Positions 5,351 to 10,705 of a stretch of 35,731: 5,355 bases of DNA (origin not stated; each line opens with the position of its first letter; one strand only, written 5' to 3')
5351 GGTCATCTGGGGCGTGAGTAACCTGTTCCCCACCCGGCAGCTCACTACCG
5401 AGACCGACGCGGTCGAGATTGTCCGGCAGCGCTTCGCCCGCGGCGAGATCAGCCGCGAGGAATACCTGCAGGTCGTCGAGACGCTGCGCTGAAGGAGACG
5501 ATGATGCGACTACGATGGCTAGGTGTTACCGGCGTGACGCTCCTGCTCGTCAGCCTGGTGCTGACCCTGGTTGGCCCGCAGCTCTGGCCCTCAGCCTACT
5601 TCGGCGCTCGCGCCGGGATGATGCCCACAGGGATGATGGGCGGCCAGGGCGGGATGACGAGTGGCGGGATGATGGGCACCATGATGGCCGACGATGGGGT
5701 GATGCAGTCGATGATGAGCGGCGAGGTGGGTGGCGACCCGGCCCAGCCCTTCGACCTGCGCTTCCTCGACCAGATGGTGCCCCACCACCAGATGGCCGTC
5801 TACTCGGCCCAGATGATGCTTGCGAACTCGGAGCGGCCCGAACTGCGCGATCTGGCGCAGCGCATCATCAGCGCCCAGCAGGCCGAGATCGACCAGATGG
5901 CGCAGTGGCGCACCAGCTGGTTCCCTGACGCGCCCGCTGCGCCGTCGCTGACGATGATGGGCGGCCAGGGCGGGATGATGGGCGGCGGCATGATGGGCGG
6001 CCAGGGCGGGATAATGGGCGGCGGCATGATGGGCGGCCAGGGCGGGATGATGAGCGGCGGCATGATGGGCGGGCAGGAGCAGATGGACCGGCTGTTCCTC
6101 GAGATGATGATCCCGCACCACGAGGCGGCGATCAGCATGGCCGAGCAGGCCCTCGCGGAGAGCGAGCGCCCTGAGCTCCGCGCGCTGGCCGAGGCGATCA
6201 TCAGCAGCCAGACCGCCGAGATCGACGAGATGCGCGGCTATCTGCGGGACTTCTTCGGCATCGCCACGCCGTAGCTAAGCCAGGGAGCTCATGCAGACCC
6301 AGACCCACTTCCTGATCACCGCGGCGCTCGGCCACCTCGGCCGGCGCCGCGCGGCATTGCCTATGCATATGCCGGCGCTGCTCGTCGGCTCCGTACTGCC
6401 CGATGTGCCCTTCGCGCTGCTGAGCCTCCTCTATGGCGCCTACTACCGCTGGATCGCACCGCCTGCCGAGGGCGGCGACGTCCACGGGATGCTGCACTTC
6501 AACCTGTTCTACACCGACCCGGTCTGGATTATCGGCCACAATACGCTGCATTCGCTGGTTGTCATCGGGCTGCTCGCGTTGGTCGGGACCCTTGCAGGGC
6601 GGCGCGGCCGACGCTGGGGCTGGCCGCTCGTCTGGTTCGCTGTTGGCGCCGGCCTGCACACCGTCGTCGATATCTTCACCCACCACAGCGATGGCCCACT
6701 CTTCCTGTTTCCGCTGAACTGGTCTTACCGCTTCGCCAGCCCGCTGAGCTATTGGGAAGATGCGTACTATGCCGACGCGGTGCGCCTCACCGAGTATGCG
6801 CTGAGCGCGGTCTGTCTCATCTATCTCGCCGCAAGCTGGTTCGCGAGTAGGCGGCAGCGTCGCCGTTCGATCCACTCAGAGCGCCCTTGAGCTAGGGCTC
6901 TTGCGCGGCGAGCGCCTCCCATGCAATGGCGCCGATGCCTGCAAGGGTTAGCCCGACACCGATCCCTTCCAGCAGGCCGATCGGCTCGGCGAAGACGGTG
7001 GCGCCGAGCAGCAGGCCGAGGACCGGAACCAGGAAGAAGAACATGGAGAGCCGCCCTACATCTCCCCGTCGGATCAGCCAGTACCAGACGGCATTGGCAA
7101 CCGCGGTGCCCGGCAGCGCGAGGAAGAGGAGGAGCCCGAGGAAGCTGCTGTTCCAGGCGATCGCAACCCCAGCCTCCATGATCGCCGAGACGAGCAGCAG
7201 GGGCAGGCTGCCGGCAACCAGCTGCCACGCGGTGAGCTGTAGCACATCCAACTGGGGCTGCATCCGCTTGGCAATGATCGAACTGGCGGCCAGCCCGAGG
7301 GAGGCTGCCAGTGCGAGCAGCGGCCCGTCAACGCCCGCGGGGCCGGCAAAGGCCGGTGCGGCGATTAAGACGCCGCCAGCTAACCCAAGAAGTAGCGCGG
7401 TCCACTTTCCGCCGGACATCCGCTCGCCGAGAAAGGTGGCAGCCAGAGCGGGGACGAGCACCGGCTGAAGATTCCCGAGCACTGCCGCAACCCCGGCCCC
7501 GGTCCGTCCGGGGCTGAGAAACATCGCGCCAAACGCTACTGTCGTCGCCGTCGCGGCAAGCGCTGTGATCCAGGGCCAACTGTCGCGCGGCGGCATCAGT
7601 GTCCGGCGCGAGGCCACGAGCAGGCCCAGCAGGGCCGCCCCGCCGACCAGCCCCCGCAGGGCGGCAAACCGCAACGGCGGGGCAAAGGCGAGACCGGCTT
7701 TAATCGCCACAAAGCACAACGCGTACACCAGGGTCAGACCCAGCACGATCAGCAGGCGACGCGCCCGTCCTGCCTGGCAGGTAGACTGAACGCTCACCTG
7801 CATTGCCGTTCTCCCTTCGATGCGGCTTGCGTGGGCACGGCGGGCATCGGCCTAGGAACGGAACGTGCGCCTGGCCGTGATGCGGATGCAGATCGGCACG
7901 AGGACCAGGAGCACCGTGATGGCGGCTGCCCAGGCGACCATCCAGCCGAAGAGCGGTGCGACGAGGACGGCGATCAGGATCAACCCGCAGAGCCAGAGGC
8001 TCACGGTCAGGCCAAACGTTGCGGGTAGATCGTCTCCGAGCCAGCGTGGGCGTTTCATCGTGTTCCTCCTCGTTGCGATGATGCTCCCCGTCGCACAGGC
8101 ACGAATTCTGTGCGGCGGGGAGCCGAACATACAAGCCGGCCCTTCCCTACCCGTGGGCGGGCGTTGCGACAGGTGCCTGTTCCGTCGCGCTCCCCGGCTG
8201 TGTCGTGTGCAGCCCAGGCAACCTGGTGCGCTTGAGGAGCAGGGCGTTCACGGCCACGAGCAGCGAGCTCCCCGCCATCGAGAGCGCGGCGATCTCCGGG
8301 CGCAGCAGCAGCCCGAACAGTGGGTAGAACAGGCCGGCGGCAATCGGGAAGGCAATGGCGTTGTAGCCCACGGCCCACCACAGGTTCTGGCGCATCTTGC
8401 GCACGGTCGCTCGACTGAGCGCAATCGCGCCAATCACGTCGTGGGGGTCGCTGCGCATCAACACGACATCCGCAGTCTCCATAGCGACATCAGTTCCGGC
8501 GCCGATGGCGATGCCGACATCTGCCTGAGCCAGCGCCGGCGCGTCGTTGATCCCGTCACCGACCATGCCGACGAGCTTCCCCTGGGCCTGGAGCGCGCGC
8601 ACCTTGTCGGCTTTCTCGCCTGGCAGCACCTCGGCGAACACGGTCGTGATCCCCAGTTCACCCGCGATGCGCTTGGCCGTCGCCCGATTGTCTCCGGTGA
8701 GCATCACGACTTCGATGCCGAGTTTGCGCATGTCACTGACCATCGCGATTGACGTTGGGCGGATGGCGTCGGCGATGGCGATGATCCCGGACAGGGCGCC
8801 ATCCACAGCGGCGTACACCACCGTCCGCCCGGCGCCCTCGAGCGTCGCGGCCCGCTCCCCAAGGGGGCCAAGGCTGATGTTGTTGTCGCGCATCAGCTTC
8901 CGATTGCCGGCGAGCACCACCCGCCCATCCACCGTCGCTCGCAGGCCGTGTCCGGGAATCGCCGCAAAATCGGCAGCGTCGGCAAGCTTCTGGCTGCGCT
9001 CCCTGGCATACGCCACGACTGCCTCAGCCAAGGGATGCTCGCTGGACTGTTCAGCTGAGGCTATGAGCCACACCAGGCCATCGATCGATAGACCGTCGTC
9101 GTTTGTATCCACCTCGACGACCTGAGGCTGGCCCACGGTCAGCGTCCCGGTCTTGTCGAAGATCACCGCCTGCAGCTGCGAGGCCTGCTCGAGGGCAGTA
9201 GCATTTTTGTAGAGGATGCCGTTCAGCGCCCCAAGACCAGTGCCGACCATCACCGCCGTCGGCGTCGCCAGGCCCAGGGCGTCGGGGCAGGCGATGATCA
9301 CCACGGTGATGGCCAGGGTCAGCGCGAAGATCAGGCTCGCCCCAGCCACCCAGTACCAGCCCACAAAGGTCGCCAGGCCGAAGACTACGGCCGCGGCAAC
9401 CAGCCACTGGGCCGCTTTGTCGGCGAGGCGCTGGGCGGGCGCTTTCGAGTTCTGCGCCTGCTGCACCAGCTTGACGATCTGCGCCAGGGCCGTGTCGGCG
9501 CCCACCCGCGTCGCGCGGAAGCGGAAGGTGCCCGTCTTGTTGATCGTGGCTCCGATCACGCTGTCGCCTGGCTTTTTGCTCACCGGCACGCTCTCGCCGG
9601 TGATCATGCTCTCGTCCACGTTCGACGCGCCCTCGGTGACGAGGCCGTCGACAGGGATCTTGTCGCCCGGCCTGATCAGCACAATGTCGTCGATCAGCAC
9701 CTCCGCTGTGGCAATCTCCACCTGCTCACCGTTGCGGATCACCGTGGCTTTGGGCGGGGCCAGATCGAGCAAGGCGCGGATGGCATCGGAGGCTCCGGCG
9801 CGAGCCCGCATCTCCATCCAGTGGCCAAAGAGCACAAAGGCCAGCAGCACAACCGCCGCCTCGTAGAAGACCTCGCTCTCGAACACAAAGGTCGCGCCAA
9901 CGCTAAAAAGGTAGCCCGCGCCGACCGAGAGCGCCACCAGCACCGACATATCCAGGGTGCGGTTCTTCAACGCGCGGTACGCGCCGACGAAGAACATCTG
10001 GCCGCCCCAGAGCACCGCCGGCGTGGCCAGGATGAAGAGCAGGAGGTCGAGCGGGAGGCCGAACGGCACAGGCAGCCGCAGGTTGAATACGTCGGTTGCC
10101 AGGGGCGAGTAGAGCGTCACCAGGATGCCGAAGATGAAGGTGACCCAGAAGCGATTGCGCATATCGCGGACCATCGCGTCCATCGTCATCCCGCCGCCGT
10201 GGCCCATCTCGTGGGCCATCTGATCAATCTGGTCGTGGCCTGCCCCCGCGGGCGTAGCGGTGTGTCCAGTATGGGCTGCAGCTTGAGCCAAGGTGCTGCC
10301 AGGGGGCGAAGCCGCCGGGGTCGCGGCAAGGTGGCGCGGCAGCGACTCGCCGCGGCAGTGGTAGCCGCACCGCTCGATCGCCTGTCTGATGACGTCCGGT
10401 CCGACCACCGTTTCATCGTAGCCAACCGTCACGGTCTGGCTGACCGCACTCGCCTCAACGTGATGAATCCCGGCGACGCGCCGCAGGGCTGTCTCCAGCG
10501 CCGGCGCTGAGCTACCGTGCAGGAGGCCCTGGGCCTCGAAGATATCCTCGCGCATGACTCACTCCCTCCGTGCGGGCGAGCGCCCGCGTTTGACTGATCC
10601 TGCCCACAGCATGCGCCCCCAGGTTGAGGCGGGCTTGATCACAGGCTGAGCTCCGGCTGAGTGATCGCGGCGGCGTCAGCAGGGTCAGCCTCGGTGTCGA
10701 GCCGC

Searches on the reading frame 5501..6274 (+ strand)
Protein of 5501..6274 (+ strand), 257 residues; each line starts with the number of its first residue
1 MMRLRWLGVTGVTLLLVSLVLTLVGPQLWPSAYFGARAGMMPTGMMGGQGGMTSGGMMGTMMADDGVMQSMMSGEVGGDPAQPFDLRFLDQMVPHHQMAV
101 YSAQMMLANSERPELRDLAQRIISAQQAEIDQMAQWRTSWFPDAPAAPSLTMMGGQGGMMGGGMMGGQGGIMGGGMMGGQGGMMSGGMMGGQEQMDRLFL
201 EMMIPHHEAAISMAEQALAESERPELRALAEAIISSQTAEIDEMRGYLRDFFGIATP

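Call 9: search_protein_families(library=pfam, proteins=[window:5501-6274:+])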
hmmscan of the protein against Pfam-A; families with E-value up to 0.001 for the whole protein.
window:5501-6274:+ (257 aa): 2 families
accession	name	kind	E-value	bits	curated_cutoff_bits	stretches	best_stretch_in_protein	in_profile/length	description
PF03713.19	DUF305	-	1.3e-50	171.9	27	2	85-247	1-150/151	Domain of unknown function (DUF305)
PF13628.12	DUF4142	-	3.9e-10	40.6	27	1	82-132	84-134/138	Domain of unknown function (DUF4142)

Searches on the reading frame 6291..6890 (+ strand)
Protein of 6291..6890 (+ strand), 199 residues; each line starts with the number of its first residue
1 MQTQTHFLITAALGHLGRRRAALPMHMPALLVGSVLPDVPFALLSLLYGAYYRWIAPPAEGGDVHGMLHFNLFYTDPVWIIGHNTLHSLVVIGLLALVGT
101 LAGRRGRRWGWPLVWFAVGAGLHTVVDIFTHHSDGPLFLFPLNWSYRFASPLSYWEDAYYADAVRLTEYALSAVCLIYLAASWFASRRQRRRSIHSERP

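Call 9: search_protein_families(library=pfam, proteins=[window:6291-6890:+])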
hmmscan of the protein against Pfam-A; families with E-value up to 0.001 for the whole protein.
window:6291-6890:+ (199 aa): 3 families
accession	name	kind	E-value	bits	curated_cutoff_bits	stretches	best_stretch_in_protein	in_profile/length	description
PF04307.19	YdjM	-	9.4e-14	51.7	29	1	1-186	1-173/176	YdjM inner membrane protein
PF00882.24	Zn_dep_PLPC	-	5e-10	40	26.8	1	5-174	1-123/167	Zinc dependent phospholipase C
PF13803.12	DUF4184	-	0.00025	21.4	25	1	21-190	18-175/229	Domain of unknown function (DUF4184)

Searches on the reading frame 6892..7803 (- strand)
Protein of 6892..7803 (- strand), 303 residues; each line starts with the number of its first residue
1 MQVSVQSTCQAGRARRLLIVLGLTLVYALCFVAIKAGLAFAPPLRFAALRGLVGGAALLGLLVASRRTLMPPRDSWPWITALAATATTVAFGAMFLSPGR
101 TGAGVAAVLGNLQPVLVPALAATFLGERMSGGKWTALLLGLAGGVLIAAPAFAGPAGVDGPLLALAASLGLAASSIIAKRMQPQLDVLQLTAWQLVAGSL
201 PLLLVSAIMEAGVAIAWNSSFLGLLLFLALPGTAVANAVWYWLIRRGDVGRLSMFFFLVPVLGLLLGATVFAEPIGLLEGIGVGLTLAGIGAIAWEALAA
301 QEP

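Call 9: search_protein_families(library=pfam, proteins=[window:6892-7803:-])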
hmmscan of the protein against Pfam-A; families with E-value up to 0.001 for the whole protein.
window:6892-7803:- (303 aa): 1 family
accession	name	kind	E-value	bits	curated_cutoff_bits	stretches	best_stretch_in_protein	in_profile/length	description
PF00892.27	EamA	-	1.3e-35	123.1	28.2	2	18-147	5-133/135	EamA-like transporter family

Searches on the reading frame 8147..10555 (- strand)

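Call 5: search_protein_families(library=pfam, proteins=[window:8147-10555:-])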
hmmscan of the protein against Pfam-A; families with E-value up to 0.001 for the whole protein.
window:8147-10555:- (802 aa): 5 families
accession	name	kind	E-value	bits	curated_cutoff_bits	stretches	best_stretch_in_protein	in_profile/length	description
PF00122.25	E1-E2_ATPase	-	2.8e-56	190.3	28.1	1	265-441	2-177/181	E1-E2 ATPase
PF00702.32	Hydrolase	-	4e-36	125.6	26.4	1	462-679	2-191/191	haloacid dehalogenase-like hydrolase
PF00403.32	HMA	-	4.2e-07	30.7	24.8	1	14-66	10-62/62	Heavy-metal-associated domain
PF12710.13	HAD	-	8.8e-05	23.4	27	1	597-675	85-188/189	haloacid dehalogenase-like hydrolase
PF08282.18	Hydrolase_3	-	0.00087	19.5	20.9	0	662-702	206-246/255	haloacid dehalogenase-like hydrolase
